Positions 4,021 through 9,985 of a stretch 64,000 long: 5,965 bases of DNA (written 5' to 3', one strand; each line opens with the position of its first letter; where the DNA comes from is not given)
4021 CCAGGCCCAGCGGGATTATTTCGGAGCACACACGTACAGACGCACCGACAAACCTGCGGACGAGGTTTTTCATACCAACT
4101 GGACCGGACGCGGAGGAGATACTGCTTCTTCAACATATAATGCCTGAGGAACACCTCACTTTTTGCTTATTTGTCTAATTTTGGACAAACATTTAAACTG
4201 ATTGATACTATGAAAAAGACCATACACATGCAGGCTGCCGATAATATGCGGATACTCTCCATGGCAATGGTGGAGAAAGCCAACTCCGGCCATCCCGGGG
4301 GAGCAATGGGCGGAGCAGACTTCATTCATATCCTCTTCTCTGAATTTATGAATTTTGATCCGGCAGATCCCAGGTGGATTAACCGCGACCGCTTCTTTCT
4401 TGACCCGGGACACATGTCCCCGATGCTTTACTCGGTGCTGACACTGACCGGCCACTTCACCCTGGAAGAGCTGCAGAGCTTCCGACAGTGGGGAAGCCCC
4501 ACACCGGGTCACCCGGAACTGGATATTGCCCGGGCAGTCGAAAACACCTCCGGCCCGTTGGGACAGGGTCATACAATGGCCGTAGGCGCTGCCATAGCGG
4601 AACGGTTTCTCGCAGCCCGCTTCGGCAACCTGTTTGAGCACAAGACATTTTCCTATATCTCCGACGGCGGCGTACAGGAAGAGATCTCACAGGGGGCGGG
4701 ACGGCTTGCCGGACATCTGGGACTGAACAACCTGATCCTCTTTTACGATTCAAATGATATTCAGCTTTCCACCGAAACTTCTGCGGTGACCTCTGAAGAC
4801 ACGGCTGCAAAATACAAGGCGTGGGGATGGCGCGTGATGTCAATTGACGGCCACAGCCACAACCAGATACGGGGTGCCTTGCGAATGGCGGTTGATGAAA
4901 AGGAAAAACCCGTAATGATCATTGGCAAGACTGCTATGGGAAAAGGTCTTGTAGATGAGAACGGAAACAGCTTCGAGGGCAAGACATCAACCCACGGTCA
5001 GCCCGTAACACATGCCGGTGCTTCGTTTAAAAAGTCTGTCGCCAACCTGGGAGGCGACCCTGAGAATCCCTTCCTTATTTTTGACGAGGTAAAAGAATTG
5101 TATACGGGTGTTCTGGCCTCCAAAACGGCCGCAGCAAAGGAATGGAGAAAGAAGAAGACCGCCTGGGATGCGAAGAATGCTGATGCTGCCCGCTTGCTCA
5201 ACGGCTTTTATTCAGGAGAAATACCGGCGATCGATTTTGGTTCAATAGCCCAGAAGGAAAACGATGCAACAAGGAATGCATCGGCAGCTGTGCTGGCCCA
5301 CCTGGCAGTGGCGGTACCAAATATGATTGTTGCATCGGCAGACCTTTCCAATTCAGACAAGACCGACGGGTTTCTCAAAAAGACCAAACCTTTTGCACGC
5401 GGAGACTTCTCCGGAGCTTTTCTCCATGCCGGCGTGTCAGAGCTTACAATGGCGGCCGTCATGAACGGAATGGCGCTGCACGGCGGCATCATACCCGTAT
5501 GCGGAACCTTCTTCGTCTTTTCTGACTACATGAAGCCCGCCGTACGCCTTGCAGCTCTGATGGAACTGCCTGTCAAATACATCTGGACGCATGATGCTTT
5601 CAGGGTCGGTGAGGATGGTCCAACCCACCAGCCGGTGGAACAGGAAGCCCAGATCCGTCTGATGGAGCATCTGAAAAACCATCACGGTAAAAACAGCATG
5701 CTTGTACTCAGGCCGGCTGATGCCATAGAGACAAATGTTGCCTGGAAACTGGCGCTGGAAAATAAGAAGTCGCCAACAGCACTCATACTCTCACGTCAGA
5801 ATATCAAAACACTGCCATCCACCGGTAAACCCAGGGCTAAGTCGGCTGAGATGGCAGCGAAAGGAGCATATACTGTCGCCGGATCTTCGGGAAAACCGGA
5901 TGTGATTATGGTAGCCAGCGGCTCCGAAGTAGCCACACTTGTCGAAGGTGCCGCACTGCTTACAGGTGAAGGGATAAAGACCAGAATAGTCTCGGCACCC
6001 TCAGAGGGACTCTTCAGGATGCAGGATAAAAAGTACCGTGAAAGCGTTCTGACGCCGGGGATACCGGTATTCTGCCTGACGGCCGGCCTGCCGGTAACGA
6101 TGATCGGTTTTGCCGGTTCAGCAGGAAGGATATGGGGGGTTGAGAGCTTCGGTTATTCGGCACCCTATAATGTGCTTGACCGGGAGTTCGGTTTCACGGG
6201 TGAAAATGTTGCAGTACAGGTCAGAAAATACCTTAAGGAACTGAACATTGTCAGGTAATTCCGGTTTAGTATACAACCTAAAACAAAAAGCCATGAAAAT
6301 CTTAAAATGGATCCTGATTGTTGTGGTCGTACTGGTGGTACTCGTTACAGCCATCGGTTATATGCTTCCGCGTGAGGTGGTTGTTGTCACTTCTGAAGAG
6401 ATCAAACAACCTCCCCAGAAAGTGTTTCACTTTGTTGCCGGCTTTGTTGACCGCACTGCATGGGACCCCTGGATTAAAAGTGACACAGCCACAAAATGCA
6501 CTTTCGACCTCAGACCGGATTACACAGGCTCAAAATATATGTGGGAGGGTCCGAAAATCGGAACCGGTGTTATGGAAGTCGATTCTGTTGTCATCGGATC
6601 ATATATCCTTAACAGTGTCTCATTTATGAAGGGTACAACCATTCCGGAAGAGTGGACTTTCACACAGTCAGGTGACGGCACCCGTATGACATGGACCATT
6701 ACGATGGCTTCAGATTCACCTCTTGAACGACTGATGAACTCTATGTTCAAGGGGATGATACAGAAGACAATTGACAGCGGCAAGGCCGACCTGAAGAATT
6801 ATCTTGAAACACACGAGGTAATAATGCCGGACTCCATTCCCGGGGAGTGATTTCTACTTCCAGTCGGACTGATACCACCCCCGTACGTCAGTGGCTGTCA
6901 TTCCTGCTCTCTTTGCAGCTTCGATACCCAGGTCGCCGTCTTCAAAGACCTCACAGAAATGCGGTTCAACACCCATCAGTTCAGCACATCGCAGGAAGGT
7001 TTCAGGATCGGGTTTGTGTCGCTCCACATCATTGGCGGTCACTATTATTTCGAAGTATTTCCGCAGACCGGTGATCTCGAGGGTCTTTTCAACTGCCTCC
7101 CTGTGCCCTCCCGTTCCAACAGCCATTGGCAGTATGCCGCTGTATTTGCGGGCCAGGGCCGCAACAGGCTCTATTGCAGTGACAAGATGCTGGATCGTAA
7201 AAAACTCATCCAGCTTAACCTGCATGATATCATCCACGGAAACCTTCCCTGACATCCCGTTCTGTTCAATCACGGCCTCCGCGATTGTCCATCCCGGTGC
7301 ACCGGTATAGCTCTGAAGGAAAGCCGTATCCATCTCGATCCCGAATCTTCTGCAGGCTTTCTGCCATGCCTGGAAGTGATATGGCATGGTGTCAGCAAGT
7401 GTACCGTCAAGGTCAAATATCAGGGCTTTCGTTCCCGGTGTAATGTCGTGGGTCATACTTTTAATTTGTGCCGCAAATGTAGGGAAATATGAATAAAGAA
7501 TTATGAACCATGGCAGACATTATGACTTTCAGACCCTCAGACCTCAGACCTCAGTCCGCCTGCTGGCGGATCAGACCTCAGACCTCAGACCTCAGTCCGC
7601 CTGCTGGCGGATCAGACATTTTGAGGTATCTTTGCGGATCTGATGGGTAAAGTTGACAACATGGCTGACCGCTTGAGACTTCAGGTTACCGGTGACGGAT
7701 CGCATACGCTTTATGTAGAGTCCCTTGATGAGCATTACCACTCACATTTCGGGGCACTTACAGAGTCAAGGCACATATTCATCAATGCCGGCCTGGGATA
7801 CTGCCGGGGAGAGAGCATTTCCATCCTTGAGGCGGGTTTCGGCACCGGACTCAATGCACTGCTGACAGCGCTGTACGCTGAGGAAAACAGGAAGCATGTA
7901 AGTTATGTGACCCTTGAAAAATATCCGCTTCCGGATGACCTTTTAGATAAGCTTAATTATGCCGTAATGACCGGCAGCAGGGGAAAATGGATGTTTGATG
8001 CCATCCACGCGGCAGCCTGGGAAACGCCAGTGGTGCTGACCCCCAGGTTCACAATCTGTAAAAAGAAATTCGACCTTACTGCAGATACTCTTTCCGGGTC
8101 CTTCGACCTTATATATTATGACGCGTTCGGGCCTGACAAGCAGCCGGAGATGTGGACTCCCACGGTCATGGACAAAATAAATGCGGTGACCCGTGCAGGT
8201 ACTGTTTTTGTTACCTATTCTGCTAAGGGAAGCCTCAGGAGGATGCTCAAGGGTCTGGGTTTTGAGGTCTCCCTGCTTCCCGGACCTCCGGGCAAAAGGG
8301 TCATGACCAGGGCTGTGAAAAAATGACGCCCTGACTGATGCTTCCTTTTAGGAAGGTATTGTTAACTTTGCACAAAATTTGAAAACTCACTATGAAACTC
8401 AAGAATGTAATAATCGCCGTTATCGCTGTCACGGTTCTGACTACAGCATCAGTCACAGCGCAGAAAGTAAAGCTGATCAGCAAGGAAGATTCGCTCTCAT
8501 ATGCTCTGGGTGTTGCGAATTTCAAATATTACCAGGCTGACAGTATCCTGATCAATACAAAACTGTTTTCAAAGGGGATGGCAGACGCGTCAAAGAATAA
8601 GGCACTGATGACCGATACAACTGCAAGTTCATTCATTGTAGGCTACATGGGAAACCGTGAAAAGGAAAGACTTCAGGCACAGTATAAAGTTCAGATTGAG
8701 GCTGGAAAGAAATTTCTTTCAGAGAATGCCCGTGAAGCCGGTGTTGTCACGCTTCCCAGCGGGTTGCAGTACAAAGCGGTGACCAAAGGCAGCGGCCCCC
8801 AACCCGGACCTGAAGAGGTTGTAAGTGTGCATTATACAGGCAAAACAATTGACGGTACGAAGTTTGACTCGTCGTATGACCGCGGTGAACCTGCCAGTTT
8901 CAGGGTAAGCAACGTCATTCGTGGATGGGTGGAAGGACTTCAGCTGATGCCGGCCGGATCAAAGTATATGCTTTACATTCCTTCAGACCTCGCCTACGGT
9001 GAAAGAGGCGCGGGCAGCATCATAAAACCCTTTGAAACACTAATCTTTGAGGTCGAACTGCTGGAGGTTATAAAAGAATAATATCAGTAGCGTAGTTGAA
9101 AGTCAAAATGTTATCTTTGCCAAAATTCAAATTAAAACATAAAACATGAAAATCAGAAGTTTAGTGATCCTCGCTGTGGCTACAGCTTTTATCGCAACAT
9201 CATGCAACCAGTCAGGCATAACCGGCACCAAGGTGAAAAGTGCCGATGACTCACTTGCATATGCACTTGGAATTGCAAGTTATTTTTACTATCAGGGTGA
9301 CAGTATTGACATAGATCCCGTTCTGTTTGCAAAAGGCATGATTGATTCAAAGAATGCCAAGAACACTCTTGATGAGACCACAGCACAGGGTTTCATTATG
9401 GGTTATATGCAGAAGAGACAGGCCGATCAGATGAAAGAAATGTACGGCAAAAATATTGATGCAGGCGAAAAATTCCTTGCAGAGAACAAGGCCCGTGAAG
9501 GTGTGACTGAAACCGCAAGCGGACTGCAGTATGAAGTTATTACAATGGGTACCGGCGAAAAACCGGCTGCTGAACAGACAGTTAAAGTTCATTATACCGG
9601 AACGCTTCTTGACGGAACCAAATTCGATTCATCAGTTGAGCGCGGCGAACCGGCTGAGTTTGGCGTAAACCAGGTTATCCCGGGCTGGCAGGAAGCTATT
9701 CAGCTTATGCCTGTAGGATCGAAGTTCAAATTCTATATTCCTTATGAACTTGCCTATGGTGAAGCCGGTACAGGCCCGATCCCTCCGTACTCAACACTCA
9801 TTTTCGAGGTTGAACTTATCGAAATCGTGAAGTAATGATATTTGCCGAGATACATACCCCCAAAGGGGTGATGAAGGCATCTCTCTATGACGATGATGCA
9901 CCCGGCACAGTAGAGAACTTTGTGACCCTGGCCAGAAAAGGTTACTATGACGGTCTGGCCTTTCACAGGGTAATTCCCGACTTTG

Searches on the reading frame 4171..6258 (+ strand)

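Call 45: search_protein_families(library=pfam, proteins=[window:4171-6258:+], max_evalue=0.001)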
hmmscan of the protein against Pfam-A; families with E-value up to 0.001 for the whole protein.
window:4171-6258:+ (695 aa): 4 families
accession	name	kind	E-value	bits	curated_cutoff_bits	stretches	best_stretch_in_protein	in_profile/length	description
PF00456.26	Transketolase_N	-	1.8e-89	300.4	22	1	19-352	2-334/334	Transketolase, thiamine diphosphate binding domain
PF02779.29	Transket_pyr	-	7.9e-44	149.8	27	1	366-545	4-172/174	Transketolase, pyrimidine binding domain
PF22613.1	Transketolase_C_1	-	2.3e-29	102.3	27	1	565-676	1-113/113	Transketolase-like TK C-terminal domain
PF02780.25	Transketolase_C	-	0.0005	20.4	25.9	0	575-613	9-47/124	Transketolase, C-terminal domain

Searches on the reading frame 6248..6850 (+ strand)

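Call 45: search_protein_families(library=pfam, proteins=[window:6248-6850:+], max_evalue=0.001)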
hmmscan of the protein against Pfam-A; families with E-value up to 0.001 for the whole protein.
window:6248-6850:+ (200 aa): 1 family
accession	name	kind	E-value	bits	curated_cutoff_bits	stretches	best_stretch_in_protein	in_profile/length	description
PF10604.15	Polyketide_cyc2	-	1.4e-12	48.5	27.4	1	45-187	3-142/142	Polyketide cyclase / dehydrase and lipid transport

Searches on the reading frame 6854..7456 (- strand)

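Call 45: search_protein_families(library=pfam, proteins=[window:6854-7456:-], max_evalue=0.001)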
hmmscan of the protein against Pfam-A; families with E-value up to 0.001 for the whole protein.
window:6854-7456:- (200 aa): 2 families
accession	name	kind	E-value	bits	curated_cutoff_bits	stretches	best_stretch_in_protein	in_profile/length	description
PF13419.12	HAD_2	-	1.9e-29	103.5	23.8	1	12-188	1-175/178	Haloacid dehalogenase-like hydrolase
PF00702.32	Hydrolase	-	3.5e-27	96.5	26.4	1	10-185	2-191/191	haloacid dehalogenase-like hydrolase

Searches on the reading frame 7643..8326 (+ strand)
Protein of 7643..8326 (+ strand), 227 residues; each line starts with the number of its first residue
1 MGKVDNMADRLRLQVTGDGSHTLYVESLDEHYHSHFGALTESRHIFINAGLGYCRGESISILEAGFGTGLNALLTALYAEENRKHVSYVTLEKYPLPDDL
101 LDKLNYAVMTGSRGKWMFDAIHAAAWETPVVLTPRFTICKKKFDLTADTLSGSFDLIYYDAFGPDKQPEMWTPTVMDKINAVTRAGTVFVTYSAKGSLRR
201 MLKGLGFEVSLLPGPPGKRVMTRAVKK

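Call 24: search_protein_families(library=pfam, proteins=[window:7643-8326:+], max_evalue=0.001)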
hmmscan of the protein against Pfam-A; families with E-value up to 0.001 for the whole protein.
window:7643-8326:+ (227 aa): 1 family
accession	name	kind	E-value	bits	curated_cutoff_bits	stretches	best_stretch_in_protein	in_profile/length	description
PF05430.17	Methyltransf_30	-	1.9e-19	70.2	22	1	150-227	47-124/124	S-adenosyl-L-methionine-dependent methyltransferase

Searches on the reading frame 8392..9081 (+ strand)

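Call 24: search_protein_families(library=pfam, proteins=[window:8392-9081:+], max_evalue=0.001)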
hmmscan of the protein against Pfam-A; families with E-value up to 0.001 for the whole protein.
window:8392-9081:+ (229 aa): 2 families
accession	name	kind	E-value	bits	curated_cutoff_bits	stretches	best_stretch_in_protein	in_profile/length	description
PF00254.34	FKBP_C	-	3.9e-30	104.5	21.1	1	137-224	3-94/94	FKBP-type peptidyl-prolyl cis-trans isomerase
PF01346.23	FKBP_N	-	1.5e-19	71.1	22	1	32-128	1-96/97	Domain amino terminal to FKBP-type peptidyl-prolyl isomerase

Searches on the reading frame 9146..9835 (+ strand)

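Call 24: search_protein_families(library=pfam, proteins=[window:9146-9835:+], max_evalue=0.001)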
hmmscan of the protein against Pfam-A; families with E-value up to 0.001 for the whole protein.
window:9146-9835:+ (229 aa): 2 families
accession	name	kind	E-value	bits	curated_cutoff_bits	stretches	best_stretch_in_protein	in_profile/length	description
PF00254.34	FKBP_C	-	1.9e-31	108.7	21.1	1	138-225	3-94/94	FKBP-type peptidyl-prolyl cis-trans isomerase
PF01346.23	FKBP_N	-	4.6e-21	75.9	22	1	35-131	2-97/97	Domain amino terminal to FKBP-type peptidyl-prolyl isomerase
